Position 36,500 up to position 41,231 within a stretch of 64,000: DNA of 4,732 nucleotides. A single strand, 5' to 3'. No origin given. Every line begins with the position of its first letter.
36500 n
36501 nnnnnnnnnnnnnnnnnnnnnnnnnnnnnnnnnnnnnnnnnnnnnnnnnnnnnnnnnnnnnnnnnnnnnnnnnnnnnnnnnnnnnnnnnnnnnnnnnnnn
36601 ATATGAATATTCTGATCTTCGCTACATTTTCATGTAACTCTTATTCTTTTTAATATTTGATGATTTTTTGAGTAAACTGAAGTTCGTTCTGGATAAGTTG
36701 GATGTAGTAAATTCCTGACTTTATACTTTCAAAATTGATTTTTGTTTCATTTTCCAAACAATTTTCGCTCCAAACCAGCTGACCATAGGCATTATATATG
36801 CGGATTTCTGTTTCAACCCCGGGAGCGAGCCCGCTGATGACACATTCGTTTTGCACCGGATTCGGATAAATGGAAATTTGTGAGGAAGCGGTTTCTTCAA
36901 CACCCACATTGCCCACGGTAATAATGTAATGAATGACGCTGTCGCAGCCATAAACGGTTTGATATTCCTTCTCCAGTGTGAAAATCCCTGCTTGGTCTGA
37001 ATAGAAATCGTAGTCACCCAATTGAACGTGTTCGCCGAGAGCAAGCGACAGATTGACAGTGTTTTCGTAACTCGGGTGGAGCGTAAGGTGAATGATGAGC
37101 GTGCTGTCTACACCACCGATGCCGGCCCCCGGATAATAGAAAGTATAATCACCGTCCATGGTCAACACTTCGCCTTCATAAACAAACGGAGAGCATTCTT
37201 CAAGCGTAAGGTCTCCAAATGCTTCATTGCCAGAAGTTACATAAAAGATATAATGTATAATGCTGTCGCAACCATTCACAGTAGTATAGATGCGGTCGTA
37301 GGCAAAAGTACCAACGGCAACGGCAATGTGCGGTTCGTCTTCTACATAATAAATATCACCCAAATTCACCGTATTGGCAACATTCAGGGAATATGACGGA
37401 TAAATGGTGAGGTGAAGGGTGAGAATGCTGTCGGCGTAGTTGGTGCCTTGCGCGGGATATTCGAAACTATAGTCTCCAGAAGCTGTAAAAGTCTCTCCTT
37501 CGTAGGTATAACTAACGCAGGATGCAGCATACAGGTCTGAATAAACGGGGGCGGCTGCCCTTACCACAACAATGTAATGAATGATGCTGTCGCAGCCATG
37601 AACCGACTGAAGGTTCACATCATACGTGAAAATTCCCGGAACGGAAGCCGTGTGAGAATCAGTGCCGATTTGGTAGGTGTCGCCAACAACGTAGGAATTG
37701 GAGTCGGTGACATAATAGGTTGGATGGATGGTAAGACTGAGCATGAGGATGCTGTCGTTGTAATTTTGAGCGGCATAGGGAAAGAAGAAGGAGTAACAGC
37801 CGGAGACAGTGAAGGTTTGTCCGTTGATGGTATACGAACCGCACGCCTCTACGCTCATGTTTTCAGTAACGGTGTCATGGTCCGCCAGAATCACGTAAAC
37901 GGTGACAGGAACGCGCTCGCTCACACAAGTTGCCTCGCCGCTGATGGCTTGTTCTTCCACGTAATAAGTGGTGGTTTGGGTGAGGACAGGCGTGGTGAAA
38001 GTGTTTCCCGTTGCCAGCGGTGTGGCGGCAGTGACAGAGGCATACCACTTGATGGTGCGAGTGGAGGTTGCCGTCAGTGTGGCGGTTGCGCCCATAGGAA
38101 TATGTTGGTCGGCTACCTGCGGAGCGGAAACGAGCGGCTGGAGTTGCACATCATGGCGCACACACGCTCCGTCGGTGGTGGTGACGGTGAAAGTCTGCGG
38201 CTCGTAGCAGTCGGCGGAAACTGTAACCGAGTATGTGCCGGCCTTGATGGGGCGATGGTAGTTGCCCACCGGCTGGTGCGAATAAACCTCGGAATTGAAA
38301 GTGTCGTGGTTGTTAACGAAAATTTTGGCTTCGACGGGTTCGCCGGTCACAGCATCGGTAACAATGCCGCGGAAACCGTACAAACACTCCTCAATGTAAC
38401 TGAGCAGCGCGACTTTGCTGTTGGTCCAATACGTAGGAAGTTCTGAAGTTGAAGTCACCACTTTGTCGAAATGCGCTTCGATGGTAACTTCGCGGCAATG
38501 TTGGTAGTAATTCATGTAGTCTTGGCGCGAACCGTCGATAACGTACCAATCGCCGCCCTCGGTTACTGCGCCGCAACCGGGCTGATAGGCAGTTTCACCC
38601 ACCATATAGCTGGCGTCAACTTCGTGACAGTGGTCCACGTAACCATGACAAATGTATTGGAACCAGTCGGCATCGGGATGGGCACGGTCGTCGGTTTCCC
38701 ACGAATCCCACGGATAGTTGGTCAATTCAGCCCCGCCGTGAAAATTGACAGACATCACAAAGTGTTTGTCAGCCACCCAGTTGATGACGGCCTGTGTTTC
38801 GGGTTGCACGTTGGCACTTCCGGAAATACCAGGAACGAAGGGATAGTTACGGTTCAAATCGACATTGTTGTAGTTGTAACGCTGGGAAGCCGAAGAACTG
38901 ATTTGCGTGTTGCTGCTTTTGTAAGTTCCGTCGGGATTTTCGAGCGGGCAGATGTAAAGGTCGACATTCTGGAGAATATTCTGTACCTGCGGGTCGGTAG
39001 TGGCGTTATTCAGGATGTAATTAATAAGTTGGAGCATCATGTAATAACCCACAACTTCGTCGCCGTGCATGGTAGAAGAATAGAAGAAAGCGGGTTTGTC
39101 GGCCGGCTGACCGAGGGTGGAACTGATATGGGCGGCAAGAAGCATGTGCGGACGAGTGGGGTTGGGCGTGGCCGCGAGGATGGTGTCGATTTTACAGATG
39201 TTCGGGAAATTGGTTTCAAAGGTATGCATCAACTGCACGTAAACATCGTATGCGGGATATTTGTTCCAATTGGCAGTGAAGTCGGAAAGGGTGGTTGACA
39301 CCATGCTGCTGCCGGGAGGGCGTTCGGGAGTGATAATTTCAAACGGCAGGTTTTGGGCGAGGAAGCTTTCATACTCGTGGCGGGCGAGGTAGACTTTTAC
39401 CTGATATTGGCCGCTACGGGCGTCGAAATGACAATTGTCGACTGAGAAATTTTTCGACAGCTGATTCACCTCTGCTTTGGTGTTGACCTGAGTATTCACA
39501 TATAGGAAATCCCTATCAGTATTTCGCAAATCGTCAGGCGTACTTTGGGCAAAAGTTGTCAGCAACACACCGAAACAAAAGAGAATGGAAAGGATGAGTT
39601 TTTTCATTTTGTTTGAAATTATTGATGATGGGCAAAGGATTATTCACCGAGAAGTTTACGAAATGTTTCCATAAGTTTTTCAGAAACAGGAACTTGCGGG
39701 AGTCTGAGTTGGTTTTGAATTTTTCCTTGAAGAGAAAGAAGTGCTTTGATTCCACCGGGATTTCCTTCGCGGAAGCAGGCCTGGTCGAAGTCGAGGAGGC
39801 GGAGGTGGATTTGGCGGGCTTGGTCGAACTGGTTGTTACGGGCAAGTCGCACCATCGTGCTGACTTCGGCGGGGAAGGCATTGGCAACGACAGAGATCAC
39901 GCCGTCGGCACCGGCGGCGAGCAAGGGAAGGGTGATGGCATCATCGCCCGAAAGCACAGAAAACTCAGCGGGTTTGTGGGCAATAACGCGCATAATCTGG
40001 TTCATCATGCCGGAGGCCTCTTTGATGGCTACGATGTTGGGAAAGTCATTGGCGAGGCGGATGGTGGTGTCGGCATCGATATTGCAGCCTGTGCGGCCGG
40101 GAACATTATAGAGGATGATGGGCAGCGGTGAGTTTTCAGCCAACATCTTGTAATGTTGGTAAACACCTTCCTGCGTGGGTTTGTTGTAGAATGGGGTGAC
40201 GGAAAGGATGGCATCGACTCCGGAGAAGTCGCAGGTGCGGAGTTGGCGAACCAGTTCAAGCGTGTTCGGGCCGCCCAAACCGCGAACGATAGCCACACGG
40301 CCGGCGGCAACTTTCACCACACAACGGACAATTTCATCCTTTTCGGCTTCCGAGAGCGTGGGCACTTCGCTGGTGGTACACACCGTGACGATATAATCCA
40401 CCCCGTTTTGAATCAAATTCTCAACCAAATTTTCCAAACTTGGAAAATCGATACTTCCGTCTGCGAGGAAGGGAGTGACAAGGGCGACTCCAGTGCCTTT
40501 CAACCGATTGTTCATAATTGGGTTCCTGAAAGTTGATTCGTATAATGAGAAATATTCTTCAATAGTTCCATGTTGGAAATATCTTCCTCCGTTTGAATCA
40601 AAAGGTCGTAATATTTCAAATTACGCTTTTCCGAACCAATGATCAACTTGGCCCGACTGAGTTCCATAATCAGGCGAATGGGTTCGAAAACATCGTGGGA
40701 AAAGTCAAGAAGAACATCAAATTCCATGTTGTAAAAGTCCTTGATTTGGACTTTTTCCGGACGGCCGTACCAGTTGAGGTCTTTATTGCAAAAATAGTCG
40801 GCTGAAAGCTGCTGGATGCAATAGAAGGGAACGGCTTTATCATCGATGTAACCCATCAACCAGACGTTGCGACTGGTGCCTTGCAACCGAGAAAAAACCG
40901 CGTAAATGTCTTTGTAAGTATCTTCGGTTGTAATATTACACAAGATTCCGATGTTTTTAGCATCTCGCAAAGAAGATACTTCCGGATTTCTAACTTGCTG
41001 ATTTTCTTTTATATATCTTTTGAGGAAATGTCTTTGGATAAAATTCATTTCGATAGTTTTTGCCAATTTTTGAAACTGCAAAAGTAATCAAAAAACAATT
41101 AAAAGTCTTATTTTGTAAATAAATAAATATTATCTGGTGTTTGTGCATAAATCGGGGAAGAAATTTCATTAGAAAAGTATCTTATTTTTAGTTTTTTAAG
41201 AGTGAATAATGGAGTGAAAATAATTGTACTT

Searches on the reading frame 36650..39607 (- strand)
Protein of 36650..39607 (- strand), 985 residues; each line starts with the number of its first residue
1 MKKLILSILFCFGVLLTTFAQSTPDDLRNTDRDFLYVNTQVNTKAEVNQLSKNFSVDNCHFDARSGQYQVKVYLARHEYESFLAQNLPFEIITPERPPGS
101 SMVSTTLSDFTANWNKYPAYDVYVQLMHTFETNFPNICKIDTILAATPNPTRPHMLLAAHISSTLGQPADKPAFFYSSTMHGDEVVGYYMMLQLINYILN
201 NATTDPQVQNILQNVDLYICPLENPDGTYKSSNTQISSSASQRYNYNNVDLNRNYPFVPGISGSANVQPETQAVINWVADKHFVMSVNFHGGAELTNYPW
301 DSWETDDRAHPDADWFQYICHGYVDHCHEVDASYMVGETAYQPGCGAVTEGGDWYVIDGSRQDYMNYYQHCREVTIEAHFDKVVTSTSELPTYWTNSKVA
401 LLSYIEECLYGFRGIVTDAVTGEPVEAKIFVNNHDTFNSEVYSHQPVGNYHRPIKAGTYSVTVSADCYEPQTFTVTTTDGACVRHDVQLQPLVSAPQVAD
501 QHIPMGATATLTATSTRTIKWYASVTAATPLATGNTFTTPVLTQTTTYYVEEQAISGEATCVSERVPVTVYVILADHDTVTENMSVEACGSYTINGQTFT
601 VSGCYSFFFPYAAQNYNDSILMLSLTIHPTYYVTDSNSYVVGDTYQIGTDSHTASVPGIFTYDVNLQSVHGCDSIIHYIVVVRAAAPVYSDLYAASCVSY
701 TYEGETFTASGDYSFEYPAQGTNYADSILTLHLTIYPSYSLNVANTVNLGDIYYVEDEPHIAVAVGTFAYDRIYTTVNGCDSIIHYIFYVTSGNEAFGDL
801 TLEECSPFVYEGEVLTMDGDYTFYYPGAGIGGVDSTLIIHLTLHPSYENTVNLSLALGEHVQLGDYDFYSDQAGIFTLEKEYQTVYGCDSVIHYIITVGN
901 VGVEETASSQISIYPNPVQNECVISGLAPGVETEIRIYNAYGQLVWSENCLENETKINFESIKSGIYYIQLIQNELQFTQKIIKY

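Call 55: search_protein_families(library=pfam, max_evalue=0.00001, proteins=[window:36650-39607:-])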
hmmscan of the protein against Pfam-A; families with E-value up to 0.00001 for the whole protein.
window:36650-39607:- (985 aa): 4 families
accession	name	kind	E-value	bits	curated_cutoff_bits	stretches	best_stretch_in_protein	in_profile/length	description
PF00246.29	Peptidase_M14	-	6e-45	154.5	21.6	1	124-397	2-283/286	Zinc carboxypeptidase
PF19081.6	Ig_7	-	2.2e-14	53.9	27.3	1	495-572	3-82/84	Ig-like domain CHU_C associated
PF18962.6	Por_Secre_tail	-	1.5e-12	48.1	27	1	913-983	1-74/75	Secretion system C-terminal sorting domain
PF13620.12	CarboxypepD_reg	-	8.1e-09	36.2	32.3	1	413-490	3-82/82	Carboxypeptidase regulatory-like domain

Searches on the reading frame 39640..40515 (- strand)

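Call 55: search_protein_families(library=pfam, max_evalue=0.00001, proteins=[window:39640-40515:-])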
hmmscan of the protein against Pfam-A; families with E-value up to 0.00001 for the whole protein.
window:39640-40515:- (291 aa): 1 family
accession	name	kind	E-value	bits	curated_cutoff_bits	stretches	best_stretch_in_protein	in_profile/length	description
PF00701.28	DHDPS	-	4.5e-80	268.9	22.1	1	6-289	3-286/289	Dihydrodipicolinate synthetase family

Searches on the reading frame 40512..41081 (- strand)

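Call 55: search_protein_families(library=pfam, max_evalue=0.00001, proteins=[window:40512-41081:-])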
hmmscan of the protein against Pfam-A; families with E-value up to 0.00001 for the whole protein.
window:40512-41081:- (189 aa): 1 family
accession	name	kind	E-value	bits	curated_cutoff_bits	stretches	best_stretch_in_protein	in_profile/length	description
PF21857.2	DUF6913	-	5.8e-28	98.3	27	1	17-184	2-166/166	Family of unknown function (DUF6913)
